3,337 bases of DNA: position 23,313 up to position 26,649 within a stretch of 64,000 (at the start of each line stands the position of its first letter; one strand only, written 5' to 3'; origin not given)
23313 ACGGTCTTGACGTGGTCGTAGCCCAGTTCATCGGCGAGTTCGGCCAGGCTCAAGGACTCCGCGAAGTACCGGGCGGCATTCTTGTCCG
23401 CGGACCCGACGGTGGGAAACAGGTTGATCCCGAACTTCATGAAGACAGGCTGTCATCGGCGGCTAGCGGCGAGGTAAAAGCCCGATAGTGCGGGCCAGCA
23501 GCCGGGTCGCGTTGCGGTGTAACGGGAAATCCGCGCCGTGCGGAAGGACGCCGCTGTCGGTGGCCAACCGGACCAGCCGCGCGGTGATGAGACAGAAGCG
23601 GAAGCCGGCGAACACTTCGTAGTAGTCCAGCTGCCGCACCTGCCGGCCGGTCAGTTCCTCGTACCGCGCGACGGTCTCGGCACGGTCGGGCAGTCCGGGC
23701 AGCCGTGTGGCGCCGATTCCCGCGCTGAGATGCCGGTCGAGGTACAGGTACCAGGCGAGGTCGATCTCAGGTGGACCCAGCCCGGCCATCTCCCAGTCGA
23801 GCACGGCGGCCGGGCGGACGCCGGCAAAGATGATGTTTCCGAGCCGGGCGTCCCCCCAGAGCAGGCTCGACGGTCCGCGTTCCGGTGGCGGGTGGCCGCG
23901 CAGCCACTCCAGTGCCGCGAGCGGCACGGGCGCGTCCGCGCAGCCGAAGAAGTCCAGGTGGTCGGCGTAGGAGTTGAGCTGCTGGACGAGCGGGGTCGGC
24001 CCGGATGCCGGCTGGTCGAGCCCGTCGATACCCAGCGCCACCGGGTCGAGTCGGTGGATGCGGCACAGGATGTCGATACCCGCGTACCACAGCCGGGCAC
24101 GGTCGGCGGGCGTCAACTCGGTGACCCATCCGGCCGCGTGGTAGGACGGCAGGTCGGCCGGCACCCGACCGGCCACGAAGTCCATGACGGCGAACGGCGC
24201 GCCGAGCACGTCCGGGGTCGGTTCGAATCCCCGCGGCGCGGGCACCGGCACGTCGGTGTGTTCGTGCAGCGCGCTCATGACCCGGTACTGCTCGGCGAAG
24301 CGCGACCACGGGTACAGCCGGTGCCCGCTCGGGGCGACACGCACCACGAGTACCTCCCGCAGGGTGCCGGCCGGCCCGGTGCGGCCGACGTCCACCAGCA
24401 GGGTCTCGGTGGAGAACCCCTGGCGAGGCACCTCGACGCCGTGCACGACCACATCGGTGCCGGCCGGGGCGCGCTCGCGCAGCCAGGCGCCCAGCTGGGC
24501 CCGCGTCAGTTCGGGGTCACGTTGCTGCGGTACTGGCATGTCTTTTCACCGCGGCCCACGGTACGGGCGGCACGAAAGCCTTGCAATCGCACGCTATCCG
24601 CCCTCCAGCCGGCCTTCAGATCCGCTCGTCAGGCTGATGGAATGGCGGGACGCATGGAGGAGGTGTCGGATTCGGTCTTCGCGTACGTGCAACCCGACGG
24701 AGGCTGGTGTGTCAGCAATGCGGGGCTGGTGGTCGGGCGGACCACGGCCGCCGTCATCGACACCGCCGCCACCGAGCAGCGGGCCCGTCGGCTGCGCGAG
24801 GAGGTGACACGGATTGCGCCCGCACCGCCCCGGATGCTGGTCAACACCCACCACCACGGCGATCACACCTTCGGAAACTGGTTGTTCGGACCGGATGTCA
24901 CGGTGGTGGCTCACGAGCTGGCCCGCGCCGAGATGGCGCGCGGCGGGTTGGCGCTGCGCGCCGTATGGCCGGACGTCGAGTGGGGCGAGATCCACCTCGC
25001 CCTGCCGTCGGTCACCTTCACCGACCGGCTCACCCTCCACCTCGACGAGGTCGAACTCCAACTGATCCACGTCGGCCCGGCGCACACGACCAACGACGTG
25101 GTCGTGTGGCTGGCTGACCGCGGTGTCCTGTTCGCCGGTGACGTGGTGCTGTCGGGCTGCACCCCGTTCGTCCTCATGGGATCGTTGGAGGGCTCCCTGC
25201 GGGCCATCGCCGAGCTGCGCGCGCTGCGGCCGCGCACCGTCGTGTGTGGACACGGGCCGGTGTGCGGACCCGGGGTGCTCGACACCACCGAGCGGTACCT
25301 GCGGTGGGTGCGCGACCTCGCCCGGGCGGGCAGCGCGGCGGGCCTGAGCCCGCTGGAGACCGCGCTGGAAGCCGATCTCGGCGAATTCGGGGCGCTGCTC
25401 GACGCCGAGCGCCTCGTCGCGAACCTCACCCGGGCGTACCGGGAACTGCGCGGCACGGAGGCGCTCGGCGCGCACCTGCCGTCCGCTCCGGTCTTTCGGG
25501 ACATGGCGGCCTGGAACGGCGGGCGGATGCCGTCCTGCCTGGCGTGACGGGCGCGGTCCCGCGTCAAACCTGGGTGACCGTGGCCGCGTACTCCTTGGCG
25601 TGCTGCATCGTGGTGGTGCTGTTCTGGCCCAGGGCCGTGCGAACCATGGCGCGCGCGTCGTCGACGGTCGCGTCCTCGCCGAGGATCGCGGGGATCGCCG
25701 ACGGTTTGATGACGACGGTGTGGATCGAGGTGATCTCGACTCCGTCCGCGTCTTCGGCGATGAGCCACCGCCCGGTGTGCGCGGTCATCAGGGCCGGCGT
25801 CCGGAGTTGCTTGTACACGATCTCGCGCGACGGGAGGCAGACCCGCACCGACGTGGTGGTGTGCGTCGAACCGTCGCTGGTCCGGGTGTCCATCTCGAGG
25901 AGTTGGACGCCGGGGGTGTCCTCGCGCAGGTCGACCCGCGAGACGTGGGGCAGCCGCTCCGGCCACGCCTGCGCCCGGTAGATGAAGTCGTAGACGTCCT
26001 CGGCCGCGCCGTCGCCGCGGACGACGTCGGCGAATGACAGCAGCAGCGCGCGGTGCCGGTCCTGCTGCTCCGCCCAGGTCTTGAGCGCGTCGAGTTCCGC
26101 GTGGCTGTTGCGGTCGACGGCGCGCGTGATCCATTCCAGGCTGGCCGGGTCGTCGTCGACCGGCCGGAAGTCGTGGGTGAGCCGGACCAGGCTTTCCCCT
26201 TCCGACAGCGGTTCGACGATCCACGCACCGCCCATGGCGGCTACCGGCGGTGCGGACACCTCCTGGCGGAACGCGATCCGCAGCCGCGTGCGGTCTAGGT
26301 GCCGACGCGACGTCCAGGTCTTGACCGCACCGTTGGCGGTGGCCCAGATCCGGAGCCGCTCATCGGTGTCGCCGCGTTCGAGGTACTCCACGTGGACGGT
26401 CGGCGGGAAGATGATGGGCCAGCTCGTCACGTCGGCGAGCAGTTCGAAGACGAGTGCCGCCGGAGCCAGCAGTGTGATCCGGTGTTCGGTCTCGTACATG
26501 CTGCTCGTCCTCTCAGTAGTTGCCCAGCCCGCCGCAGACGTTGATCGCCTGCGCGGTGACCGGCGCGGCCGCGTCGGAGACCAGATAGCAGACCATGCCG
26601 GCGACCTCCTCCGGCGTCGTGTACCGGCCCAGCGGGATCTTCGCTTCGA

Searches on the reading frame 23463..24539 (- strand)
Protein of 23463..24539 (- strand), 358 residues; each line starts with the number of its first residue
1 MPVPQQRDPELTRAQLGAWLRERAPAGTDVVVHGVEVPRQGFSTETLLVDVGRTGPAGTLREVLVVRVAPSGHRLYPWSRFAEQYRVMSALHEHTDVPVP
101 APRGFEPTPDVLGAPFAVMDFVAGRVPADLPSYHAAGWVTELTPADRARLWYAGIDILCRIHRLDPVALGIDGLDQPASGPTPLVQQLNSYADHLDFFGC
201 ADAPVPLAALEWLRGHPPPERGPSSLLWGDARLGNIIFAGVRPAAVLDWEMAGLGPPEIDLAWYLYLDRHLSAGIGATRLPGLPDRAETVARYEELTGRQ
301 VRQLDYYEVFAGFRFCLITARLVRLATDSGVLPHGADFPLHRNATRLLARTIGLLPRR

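Call 57: search_protein_families(library=pfam, proteins=[window:23463-24539:-], max_evalue=0.00001)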
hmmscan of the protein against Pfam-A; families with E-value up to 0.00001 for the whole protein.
window:23463-24539:- (358 aa): 1 family
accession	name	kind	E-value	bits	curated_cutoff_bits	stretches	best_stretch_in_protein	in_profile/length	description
PF01636.29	APH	-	3.7e-29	102.6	23.2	1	41-276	8-222/239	Phosphotransferase enzyme family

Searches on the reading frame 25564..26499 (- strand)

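Call 57: search_protein_families(library=pfam, proteins=[window:25564-26499:-], max_evalue=0.00001)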
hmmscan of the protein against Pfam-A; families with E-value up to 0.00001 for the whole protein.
window:25564-26499:- (311 aa): 2 families
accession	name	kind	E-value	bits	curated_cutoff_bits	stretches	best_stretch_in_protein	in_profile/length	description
PF10604.15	Polyketide_cyc2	-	2.2e-18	67.4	27.4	1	1-143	1-141/142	Polyketide cyclase / dehydrase and lipid transport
PF03364.25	Polyketide_cyc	-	4.7e-18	66.1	23.4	2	12-113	3-99/126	Polyketide cyclase / dehydrase and lipid transport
